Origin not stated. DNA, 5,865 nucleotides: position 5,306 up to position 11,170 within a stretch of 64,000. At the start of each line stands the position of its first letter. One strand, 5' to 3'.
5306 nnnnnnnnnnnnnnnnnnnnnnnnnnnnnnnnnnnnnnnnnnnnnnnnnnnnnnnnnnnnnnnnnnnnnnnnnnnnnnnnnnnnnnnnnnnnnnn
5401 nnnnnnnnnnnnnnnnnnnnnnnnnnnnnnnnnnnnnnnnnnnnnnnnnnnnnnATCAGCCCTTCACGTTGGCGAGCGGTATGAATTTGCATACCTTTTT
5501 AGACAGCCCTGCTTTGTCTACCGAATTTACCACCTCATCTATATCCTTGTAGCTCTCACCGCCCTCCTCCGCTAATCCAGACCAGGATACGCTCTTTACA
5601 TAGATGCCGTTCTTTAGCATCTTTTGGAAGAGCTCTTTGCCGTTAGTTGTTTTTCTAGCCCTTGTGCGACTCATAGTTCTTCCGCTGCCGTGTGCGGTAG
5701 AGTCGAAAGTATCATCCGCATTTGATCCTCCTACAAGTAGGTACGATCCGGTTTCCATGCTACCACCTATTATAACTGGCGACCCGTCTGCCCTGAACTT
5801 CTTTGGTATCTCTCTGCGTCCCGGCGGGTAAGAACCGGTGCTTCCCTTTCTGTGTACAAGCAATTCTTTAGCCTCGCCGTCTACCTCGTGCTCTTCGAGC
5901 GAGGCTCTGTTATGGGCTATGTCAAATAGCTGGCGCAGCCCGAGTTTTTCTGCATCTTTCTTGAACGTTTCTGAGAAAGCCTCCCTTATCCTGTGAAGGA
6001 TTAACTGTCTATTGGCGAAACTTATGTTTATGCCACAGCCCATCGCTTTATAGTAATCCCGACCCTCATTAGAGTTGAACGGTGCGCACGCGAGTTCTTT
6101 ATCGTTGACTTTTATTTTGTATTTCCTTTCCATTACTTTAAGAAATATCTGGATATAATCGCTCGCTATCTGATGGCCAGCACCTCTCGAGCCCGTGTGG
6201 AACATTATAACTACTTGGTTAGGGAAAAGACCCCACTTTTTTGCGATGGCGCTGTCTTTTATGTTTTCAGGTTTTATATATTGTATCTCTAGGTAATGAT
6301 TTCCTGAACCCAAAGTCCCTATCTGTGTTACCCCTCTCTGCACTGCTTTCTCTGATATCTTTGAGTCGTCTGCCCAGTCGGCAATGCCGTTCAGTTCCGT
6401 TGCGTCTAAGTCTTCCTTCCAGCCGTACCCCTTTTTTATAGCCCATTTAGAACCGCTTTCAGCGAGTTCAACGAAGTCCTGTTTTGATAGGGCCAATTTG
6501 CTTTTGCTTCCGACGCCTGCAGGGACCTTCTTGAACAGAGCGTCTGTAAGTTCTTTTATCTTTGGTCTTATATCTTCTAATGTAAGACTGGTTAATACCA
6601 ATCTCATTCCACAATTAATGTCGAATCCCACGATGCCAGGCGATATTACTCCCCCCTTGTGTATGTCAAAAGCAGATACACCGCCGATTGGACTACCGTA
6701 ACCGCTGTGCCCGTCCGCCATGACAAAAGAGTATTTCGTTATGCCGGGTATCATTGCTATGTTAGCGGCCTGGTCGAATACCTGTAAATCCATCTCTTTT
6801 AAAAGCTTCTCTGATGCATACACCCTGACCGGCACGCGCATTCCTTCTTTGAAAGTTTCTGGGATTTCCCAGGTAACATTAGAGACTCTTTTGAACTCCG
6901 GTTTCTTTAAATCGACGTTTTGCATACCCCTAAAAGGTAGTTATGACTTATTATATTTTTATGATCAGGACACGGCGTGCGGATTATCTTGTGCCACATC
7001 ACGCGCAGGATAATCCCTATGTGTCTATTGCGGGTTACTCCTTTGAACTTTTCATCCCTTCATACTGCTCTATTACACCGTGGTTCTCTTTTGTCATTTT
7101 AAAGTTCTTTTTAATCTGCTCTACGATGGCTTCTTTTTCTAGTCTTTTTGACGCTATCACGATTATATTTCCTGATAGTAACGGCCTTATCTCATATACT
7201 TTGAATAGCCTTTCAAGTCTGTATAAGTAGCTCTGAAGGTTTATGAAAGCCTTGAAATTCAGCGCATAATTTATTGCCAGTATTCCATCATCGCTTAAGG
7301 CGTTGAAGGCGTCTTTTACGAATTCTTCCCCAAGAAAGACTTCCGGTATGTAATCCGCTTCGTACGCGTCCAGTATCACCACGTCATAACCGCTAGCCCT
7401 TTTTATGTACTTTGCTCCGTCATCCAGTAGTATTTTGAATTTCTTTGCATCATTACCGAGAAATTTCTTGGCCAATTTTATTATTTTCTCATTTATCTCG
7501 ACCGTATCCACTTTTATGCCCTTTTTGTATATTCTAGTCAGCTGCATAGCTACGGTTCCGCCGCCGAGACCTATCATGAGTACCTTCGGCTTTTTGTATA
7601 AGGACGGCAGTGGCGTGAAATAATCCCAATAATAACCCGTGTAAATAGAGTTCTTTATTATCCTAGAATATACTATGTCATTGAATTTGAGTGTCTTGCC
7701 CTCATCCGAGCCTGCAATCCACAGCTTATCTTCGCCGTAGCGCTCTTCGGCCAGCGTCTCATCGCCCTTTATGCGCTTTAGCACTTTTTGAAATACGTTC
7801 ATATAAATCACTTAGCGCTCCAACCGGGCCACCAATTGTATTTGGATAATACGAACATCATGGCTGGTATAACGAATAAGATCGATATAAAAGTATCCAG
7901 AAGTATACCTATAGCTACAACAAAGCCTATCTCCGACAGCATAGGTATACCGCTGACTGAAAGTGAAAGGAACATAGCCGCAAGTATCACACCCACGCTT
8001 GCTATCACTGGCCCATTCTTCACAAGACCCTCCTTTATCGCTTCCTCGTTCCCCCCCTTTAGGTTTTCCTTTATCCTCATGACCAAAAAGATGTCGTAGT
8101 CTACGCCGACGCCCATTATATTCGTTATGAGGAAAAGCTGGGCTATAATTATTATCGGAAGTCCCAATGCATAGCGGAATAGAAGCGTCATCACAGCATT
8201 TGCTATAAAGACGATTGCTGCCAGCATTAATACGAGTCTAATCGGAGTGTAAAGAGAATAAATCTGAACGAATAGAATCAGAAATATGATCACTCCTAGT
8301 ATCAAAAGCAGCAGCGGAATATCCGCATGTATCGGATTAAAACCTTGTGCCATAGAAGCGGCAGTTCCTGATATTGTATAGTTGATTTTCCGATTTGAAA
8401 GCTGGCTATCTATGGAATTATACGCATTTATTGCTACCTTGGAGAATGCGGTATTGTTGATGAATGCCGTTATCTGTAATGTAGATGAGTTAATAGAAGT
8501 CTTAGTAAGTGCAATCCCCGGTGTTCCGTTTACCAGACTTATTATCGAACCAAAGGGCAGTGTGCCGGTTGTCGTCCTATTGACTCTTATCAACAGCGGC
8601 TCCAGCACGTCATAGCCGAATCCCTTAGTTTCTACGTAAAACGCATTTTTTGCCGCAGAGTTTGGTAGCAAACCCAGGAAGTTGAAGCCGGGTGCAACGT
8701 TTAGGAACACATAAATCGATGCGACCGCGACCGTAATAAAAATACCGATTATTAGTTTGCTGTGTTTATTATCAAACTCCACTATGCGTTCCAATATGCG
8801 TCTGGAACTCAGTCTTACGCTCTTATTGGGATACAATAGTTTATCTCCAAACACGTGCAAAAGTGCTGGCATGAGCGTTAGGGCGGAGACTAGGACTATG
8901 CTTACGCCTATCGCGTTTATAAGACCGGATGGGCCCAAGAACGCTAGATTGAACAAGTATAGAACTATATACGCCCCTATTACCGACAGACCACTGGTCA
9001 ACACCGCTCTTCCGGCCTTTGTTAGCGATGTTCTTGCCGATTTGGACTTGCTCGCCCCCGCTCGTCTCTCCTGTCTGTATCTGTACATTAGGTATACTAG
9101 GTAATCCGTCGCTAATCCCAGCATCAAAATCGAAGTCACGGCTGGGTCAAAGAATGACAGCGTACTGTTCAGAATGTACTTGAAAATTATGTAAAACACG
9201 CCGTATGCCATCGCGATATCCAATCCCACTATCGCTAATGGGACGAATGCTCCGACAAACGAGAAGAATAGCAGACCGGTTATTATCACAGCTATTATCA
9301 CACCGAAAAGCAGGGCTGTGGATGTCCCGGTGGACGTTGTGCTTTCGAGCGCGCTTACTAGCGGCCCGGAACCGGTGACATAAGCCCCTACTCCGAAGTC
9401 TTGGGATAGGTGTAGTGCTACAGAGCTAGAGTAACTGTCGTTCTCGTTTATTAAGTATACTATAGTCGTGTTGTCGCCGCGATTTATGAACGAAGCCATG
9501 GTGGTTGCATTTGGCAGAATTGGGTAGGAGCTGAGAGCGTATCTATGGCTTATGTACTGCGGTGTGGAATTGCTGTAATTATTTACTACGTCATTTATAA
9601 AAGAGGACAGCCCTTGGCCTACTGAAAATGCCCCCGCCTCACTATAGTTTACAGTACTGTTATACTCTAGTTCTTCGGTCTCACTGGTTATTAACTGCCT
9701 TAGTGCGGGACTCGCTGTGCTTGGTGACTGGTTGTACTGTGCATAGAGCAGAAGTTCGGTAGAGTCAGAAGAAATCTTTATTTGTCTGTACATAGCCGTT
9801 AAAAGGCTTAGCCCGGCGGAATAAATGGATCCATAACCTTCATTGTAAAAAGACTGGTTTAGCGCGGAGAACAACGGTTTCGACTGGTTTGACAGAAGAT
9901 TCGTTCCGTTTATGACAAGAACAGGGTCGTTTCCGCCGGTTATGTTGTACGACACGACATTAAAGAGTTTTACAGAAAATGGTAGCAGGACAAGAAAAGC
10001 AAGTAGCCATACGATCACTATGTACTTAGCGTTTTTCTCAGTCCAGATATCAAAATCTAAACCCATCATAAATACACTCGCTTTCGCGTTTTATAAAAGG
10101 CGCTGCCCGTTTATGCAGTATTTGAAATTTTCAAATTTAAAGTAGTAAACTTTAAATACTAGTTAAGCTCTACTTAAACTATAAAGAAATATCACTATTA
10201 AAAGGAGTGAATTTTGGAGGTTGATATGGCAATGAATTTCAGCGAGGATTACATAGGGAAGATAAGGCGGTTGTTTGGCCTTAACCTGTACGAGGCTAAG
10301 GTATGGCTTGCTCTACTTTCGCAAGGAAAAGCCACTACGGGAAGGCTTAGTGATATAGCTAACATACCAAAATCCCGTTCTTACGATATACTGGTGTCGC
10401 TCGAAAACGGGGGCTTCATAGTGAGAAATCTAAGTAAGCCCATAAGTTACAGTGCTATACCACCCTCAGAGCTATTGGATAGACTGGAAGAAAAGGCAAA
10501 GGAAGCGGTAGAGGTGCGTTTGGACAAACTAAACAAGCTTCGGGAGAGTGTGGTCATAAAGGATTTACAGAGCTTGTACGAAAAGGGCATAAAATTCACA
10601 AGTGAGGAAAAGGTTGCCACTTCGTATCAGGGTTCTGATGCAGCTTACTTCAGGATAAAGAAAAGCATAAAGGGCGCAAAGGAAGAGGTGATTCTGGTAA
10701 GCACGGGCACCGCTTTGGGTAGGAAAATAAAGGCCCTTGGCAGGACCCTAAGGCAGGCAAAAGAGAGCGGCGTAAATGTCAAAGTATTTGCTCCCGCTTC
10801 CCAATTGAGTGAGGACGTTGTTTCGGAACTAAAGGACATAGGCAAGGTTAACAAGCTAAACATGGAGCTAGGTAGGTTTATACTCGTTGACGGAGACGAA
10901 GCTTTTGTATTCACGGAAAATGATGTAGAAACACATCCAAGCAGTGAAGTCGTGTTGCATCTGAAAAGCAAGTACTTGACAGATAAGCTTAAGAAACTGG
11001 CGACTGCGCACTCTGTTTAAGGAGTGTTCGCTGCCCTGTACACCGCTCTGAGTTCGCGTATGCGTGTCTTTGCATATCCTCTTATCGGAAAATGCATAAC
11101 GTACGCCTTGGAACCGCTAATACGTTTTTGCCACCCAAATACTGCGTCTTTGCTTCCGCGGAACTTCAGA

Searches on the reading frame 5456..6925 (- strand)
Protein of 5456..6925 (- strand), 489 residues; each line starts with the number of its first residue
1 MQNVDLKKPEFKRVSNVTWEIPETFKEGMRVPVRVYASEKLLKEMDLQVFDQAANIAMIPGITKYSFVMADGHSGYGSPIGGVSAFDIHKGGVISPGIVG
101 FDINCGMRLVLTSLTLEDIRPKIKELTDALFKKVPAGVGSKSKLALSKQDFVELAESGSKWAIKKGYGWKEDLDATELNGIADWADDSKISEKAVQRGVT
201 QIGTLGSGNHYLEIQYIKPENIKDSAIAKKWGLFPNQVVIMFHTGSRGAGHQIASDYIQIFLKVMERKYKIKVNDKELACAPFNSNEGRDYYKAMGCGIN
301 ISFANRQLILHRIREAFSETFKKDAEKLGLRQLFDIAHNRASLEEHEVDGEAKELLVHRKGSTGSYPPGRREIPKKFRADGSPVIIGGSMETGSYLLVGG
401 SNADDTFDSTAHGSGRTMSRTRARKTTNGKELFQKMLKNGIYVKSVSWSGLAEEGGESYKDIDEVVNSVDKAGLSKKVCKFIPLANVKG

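Call 24: search_protein_families(library=pfam, proteins=[window:5456-6925:-], max_evalue=0.01)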
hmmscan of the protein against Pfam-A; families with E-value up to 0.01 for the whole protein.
window:5456-6925:- (489 aa): 1 family
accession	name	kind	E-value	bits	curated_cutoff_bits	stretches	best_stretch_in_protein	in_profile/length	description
PF01139.22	RtcB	-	5.2e-154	514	27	1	52-489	1-426/426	tRNA-splicing ligase RtcB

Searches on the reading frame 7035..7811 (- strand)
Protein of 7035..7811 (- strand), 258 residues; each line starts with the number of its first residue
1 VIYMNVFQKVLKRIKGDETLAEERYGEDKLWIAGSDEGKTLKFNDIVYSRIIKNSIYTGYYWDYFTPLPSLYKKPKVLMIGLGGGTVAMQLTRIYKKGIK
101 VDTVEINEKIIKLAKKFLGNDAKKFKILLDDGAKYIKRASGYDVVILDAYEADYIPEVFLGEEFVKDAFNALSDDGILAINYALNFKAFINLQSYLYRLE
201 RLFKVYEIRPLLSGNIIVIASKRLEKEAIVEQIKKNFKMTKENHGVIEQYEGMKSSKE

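Call 24: search_protein_families(library=pfam, proteins=[window:7035-7811:-], max_evalue=0.01)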
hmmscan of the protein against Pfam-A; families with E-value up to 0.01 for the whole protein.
window:7035-7811:- (258 aa): 4 families
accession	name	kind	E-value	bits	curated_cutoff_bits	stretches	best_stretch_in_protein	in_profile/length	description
PF01564.23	Spermine_synth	-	8.7e-14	51.9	22.9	1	73-180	18-130/186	Spermine/spermidine synthase domain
PF05175.20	MTS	-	5.7e-06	26.5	23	1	73-182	31-140/170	Methyltransferase small domain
PF01135.25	PCMT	-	7.1e-06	26.4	20.3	1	58-159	62-159/210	Protein-L-isoaspartate(D-aspartate) O-methyltransferase (PCMT)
PF13649.12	Methyltransf_25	-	0.00074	20.6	27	1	77-149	1-73/97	Methyltransferase domain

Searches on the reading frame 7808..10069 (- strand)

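Call 24: search_protein_families(library=pfam, proteins=[window:7808-10069:-], max_evalue=0.01)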
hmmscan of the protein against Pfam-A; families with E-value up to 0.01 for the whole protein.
window:7808-10069:- (753 aa): 1 family
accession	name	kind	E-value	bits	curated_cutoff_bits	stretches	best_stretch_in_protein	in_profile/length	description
PF03176.21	MMPL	-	3.8e-63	213.9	20.5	2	224-425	120-318/333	MMPL family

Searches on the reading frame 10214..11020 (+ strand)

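Call 24: search_protein_families(library=pfam, proteins=[window:10214-11020:+], max_evalue=0.01)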
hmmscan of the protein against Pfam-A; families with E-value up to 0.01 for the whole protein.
window:10214-11020:+ (268 aa): 2 families
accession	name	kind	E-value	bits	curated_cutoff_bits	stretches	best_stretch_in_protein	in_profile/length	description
PF01978.25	TrmB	-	4.6e-17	62.1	25.6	1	21-84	4-67/68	Sugar-specific transcriptional regulator TrmB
PF11495.14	Regulator_TrmB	-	0.0025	17.5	22.2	1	140-242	7-104/233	Archaeal transcriptional regulator TrmB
